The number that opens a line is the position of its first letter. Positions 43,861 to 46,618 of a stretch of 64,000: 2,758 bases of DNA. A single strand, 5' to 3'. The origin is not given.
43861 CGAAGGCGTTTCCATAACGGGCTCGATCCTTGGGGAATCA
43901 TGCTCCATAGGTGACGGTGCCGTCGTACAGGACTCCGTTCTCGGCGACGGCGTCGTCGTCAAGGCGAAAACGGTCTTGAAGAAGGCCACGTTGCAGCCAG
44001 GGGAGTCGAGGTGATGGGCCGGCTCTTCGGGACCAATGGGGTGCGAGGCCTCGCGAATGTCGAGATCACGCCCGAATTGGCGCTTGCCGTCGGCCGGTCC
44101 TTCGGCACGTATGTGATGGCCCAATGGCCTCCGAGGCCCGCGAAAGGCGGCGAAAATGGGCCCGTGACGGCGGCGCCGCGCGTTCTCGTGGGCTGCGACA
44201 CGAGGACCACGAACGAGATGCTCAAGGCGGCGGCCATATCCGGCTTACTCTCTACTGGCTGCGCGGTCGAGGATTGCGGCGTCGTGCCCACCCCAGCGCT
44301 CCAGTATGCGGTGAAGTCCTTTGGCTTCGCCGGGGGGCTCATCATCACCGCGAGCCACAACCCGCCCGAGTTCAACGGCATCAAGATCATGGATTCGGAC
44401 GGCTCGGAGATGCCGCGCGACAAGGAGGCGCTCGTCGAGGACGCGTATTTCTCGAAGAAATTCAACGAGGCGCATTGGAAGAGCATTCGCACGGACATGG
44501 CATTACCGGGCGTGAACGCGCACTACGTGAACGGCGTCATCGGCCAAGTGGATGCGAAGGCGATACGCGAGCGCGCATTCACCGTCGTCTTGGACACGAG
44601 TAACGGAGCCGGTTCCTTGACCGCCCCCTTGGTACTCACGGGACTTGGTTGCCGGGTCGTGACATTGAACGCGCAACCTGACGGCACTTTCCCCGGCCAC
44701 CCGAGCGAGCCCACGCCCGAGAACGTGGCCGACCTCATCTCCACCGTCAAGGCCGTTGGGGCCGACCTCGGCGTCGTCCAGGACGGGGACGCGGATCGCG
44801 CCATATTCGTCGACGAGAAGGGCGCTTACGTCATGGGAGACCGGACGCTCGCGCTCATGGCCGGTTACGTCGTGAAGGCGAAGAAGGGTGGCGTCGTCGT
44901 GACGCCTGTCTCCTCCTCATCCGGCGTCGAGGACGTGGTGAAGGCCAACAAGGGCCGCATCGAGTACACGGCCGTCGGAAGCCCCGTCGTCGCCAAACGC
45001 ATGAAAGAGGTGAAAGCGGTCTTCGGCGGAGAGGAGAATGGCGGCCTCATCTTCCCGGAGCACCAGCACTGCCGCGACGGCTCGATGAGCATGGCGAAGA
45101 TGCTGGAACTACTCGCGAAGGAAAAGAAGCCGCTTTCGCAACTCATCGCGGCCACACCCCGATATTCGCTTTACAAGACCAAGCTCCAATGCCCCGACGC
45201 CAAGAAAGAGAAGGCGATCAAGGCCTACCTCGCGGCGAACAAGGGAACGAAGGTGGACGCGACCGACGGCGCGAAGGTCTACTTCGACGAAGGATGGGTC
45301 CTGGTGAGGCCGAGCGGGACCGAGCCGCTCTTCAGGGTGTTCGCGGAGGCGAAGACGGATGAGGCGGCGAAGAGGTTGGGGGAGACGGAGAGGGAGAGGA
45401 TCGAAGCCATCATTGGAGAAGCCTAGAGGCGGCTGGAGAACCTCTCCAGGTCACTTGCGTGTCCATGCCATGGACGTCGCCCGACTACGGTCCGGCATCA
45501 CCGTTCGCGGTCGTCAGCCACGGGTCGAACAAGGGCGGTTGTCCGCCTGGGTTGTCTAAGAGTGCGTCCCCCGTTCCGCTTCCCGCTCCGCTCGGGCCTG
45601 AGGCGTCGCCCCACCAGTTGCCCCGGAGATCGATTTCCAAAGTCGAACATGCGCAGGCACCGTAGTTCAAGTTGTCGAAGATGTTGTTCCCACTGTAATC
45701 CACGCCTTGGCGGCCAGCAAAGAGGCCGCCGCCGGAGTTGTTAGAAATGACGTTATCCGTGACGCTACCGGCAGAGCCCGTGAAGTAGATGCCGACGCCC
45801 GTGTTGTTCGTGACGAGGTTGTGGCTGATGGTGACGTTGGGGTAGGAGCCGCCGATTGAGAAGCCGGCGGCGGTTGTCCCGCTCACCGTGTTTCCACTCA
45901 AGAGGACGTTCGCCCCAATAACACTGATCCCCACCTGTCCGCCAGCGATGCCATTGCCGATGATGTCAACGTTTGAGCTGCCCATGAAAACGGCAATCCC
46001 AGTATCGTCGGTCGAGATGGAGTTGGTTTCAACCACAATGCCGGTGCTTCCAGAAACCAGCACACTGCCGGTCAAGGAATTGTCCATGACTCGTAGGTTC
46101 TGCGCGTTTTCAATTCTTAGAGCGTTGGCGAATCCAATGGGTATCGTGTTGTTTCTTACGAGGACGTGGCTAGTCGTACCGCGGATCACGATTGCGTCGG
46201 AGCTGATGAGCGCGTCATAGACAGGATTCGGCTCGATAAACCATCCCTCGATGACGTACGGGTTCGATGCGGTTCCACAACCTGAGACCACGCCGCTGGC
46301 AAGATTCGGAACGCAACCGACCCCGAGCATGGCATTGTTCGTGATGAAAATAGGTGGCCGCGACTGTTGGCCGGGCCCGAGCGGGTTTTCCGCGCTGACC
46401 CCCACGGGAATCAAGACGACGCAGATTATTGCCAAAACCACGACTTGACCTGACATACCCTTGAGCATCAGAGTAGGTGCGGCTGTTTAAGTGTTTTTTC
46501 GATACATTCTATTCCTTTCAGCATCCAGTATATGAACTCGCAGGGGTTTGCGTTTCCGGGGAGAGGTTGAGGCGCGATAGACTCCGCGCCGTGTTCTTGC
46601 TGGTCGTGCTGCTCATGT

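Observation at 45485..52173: Second copy of the beta-helix / giant glycoprotein module, 26 kb downstream of the first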

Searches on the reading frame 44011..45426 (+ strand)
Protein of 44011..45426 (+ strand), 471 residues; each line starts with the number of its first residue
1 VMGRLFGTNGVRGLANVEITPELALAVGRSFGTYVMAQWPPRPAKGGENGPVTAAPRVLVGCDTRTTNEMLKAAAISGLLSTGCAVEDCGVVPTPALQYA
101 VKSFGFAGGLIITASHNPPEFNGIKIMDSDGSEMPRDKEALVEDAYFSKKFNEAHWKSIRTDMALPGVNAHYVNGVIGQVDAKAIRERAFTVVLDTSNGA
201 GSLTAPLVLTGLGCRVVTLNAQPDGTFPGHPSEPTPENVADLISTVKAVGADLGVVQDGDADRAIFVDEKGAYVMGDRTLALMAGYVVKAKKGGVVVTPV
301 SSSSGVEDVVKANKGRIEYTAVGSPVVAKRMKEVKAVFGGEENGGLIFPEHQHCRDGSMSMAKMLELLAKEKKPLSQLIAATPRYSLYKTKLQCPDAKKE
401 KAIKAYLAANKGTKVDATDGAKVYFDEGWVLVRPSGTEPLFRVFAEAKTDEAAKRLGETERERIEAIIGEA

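Call 11: search_protein_families(library=pfam, proteins=[window:44011-45426:+], max_evalue=0.001)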
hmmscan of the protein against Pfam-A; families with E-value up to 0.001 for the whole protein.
window:44011-45426:+ (471 aa): 4 families
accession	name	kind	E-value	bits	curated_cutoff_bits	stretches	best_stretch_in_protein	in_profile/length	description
PF02878.22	PGM_PMM_I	-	2.3e-39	134.7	22.5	1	4-152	2-137/138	Phosphoglucomutase/phosphomannomutase, alpha/beta/alpha domain I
PF02880.22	PGM_PMM_III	-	3.1e-29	101.9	20.7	1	276-383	2-113/115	Phosphoglucomutase/phosphomannomutase, alpha/beta/alpha domain III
PF02879.22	PGM_PMM_II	-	3.7e-28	98.5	29.3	1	171-271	2-103/103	Phosphoglucomutase/phosphomannomutase, alpha/beta/alpha domain II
PF00408.26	PGM_PMM_IV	-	3.3e-15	56.3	23.1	1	391-461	3-66/68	Phosphoglucomutase/phosphomannomutase, C-terminal domain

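Call 98: search_protein_families(library=ncbifam, proteins=[window:44011-45426:+], max_evalue=0.00001)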
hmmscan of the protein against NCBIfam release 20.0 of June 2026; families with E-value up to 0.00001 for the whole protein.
window:44011-45426:+ (471 aa): 7 families
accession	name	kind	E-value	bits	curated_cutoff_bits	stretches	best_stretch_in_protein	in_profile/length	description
TIGR03990.1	Arch_GlmM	equivalog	6.8e-167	555.8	439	1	4-462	2-442/444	phosphoglucosamine mutase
TIGR01455.1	glmM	equivalog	1.5e-80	271.1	447.55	1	6-457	1-433/442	phosphoglucosamine mutase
NF046027.1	PhglucPhmanMutPgmG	equivalog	3.4e-65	220.5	600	1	11-459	15-445/460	phosphoglucomutase/phosphomannomutase PgmG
NF007088.0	PRK09542.1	equivalog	6.3e-64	216.6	618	1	5-462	11-451/456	phosphomannomutase/phosphoglucomutase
NF011943.0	PRK15414.1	subfamily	1.1e-41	143.3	801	1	57-452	40-441/456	phosphomannomutase CpsG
TIGR01132.1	pgm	equivalog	1.6e-15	56.5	778.05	1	58-461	81-537/546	phosphoglucomutase (alpha-D-glucose-1,6-bisphosphate-dependent)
NF005737.0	PRK07564.1-1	equivalog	7.1e-15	54.6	378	1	59-380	54-401/543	alpha-D-glucose phosphate-specific phosphoglucomutase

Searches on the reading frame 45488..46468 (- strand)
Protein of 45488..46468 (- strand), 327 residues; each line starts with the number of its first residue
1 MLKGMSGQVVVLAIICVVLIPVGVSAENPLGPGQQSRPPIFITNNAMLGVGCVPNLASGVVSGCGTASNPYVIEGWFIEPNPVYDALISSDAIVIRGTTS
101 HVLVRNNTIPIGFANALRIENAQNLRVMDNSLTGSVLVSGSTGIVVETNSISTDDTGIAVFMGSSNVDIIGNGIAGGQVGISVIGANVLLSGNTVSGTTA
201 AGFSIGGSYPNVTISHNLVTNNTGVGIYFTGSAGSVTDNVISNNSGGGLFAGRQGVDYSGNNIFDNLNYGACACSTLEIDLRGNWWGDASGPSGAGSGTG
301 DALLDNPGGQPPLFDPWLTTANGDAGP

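Call 9: search_protein_families(library=pfam, proteins=[window:45488-46468:-], max_evalue=0.1)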
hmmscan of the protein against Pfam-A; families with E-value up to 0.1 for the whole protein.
window:45488-46468:- (327 aa): 2 families
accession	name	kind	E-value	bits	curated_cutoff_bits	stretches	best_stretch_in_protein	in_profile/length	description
PF13229.12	Beta_helix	-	2.1e-14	53.9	25.9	2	92-234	2-149/158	Right handed beta helix region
PF05048.19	NosD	-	4.8e-14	52.8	23.6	1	136-275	19-157/212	Periplasmic copper-binding protein (NosD)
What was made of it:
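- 45485..46468 (-): B2: secreted right-handed beta-helix protein, 327 aa. N-terminal signal peptide (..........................|EN), variable helix body, conserved C-terminal ~120 aa ending in AGP. Pfam Beta_helix E 2e-14 and NosD E 5e-14 (call 9).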

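Call 10: search_protein_families(library=ncbifam, proteins=[window:45488-46468:-], max_evalue=0.1)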
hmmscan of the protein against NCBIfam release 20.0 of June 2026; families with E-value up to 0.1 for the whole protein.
window:45488-46468:- (327 aa): 3 families
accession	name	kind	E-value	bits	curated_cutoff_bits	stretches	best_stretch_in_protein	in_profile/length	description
TIGR04247.1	NosD_copper_fam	subfamily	6.6e-06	24.9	300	1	115-302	128-324/377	nitrous oxide reductase family maturation protein NosD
TIGR03804.1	para_beta_helix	repeat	8.3e-05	22.2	19.45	3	202-245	1-43/44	parallel beta-helix repeat protein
NF047854.1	LIC10774_subfam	equivalog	0.0047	15.9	380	0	88-186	153-247/358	LIC10774/LIC10365 family surface protein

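Call 45: list_cluster_members(proteins=[P0001, P0002, P0003, P0004, P0005, P0006, P0008, P0009, window:45488-46468:-, window:52228-53637:-])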
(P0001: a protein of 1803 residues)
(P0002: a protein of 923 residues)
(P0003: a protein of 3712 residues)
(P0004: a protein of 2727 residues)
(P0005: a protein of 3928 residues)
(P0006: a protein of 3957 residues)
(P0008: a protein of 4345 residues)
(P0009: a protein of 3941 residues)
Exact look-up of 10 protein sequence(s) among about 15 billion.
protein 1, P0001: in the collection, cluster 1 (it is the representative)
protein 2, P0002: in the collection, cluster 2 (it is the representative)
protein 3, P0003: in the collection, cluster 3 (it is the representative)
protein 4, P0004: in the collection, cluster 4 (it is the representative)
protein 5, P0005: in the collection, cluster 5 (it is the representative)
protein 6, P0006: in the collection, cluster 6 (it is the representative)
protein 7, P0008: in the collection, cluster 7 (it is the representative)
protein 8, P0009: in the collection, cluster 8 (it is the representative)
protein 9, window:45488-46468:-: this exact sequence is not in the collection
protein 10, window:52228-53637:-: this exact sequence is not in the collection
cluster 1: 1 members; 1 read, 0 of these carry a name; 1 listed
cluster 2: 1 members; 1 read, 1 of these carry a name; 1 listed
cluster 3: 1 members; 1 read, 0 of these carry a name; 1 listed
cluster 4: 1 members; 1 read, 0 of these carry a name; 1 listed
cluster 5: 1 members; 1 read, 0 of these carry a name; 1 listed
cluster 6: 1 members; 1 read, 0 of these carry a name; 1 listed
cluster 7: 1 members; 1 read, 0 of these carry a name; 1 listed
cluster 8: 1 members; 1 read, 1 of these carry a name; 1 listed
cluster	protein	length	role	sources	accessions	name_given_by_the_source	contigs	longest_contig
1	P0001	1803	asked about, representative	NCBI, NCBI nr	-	-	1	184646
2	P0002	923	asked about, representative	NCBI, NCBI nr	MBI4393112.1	MAG: hypothetical protein HY556_04840 [Euryarchaeota archaeon] | hypothetical protein [Euryarchaeota archaeon]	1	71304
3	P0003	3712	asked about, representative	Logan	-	-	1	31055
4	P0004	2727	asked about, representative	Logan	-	-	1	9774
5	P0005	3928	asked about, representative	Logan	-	-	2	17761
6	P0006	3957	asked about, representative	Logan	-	-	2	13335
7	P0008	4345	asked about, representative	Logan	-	-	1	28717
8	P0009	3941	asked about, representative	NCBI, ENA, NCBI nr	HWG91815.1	MAG TPA: S8 family serine peptidase [Candidatus Thermoplasmatota archaeon] | S8 family serine peptidase [Candidatus Thermoplasmatota archaeon]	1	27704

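Call 57: find_homologous_proteins(query=A6, max_evalue=0.00001)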
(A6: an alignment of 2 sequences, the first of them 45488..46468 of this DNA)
Query A6 (2 sequences) (327 aa, profile of the alignment): 45 proteins with E <= 0.00001 among 8000 candidates.
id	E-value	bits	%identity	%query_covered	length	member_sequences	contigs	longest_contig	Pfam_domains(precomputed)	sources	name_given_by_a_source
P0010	1.0e-207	708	40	98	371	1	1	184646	PF13229.13,PF05048.20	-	-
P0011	3.9e-164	564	100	99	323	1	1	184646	PF13229.13,PF05048.20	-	-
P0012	9.8e-123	428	47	89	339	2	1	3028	PF13229.13,PF05048.20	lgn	-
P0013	1.5e-107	378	41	99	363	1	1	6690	PF13229.13,PF05048.20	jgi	jgi:hypothetical protein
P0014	1.7e-78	282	41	91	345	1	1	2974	PF13229.13,PF05048.20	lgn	-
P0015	4.0e-66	242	64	57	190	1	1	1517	PF13229.13,PF05048.20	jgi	jgi:hypothetical protein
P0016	4.8e-21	93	35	31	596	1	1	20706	PF13229.13,PF05048.20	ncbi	-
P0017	1.7e-20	91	34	41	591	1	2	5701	PF13229.13,PF05048.20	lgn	-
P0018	3.7e-20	90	29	58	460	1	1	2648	PF13229.13,PF05048.20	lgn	-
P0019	2.9e-15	74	25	87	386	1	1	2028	PF13229.13,PF05048.20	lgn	-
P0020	4.5e-14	70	31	54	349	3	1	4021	PF13229.13,PF05048.20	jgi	jgi:parallel beta-helix repeat protein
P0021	1.2e-12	66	30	46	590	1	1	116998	PF13229.13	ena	-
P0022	1.2e-11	62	30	64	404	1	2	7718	PF13229.13,PF05048.20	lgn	-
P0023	2.8e-11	61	30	75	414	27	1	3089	PF13229.13,PF05048.20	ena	-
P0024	2.0e-10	58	32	40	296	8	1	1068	PF13229.13,PF05048.20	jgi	jgi:parallel beta-helix repeat protein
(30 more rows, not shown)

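Call 58: find_encoding_contigs(protein=P0013, flank=10000, max_places=3)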
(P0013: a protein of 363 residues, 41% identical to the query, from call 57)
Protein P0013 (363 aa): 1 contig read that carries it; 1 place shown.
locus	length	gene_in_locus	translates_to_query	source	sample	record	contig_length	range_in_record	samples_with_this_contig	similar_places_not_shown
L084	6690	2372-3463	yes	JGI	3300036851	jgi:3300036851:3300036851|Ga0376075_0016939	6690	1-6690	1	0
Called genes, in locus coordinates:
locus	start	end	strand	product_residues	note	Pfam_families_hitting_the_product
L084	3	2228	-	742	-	?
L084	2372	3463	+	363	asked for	PF13229:Beta_helix, PF05048:NosD, PF13229:Beta_helix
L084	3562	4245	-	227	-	PF00032:Cytochrom_B_C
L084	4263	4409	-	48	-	-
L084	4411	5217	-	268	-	PF00033:Cytochrome_B, PF13631:Cytochrom_B_N_2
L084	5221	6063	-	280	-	-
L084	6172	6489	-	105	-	PF24002:DUF7318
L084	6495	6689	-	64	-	?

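Call 59: find_encoding_contigs(protein=P0012, flank=10000, max_places=3)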
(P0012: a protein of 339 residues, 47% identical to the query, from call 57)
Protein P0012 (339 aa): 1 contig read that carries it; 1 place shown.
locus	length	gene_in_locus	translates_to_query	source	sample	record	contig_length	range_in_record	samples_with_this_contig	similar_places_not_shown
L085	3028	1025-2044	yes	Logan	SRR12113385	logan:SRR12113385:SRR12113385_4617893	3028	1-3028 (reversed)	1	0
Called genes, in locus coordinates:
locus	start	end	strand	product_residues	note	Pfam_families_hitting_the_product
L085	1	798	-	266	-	?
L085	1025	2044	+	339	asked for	PF05048:NosD (weak), PF13229:Beta_helix (weak), PF05048:NosD, PF13229:Beta_helix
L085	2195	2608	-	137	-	PF01850:PIN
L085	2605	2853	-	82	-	PF04014:MazE_antitoxin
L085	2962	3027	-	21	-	?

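Call 60: find_encoding_contigs(protein=P0014, flank=10000, max_places=3)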
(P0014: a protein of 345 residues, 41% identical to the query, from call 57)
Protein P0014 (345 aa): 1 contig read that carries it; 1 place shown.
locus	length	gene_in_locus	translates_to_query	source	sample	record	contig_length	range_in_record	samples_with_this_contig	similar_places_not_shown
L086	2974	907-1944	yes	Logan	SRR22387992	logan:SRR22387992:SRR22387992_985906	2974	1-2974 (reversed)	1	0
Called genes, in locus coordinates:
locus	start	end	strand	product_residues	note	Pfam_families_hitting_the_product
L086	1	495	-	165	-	?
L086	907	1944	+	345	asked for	PF13229:Beta_helix, PF05048:NosD, PF13229:Beta_helix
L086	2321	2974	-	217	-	?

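Call 61: find_encoding_contigs(protein=P0015, flank=10000, max_places=3)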
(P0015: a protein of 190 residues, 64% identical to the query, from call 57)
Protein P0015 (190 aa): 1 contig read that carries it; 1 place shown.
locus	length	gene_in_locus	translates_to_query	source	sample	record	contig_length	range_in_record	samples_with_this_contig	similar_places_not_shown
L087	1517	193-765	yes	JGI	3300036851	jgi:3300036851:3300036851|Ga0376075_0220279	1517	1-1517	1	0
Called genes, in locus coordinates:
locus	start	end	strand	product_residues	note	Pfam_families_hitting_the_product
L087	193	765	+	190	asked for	PF05048:NosD, PF13229:Beta_helix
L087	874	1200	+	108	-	PF01192:RNA_pol_Rpb6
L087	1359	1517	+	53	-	?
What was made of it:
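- L084, L085 and L087 also have cellular neighbours: cytochrome b, PIN/MazE and RNA polymerase Rpb6 (calls 58, 59, 61).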

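Call 78: search_solved_structures(query=A7, max_evalue=0.01, show_alignments=0)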
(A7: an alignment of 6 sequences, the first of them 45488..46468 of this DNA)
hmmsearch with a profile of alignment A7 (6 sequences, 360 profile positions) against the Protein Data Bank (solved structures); distinct sequences matched with E-value up to 0.01: 5.
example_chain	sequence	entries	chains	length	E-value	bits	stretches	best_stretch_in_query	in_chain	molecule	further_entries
7o0y_A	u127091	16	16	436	1.2e-05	27.8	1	139-292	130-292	Probable ABC transporter binding protein NosD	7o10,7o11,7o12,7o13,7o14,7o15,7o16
1k5c_A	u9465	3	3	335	1.3e-05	27.7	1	69-243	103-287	ENDOPOLYGALACTURONASE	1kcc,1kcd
8wm1_A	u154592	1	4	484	7e-05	25.2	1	139-253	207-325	3-dehydroshikimate dehydratase (DHS dehydratase)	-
7jw4_A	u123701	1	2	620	0.003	19.9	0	87-159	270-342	Glycoside hydrolase family 110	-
7jwf_A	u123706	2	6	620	0.0032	19.7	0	87-159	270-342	Glycoside hydrolase family 110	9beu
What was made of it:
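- Closest known: NosD and other right-handed parallel beta-helix proteins. Same: B1 and B2 match both Pfam models, and NosD is the best solved relative (calls 9, 78).
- The nearest solved relatives are NosD and polygalacturonase, at E 1e-5 only (call 78). Beta-helix proteins closest to B in the PDB include polygalacturonase and GH110 glycosidases as well as NosD (call 78). No glycosidase or lyase family is matched above threshold by B (calls 9, 10, 78).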

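Call 82: find_related_loci(query=A7, collection=metagenome_contigs, flank=10000)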
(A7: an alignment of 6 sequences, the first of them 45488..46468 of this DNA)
Query A7 (327 aa) in metagenome_contigs; peptide patterns used: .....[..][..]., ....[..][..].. (x = any residue, [..] = any of these).
600 stretches matched a pattern (row limit reached: there are more); 248 encode a relative of the query (tblastn E <= 1e-3); the best 80 are kept; 80 distinct loci.
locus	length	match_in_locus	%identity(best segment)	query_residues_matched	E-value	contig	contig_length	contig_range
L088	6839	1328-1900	34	156-317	8e-18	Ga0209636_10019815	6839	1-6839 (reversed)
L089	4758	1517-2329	29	28-317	3e-16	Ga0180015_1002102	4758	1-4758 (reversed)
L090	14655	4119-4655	35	160-318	7e-14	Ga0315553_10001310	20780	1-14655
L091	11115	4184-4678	37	157-318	1e-13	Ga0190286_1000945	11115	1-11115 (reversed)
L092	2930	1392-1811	35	169-320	2e-13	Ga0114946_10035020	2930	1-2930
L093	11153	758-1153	35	194-327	3e-13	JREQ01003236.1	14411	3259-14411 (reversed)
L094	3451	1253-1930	30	78-320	3e-13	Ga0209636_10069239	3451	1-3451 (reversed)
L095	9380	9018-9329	41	212-318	1e-12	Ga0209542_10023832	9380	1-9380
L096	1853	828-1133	41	211-318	8e-13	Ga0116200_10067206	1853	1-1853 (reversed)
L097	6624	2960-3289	43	207-319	1e-12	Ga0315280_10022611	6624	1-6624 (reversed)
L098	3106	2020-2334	40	214-319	1e-12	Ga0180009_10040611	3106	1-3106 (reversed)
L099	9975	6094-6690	30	147-318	2e-12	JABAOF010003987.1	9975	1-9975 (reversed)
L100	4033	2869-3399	33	168-327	2e-12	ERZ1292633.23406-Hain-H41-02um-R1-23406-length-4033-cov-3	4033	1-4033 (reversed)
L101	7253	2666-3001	38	213-318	3e-12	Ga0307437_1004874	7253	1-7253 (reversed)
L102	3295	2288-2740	39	181-321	4e-12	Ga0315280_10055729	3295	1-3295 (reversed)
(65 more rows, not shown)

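Call 94: find_encoding_contigs(protein=P0010, flank=2000, max_places=3)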
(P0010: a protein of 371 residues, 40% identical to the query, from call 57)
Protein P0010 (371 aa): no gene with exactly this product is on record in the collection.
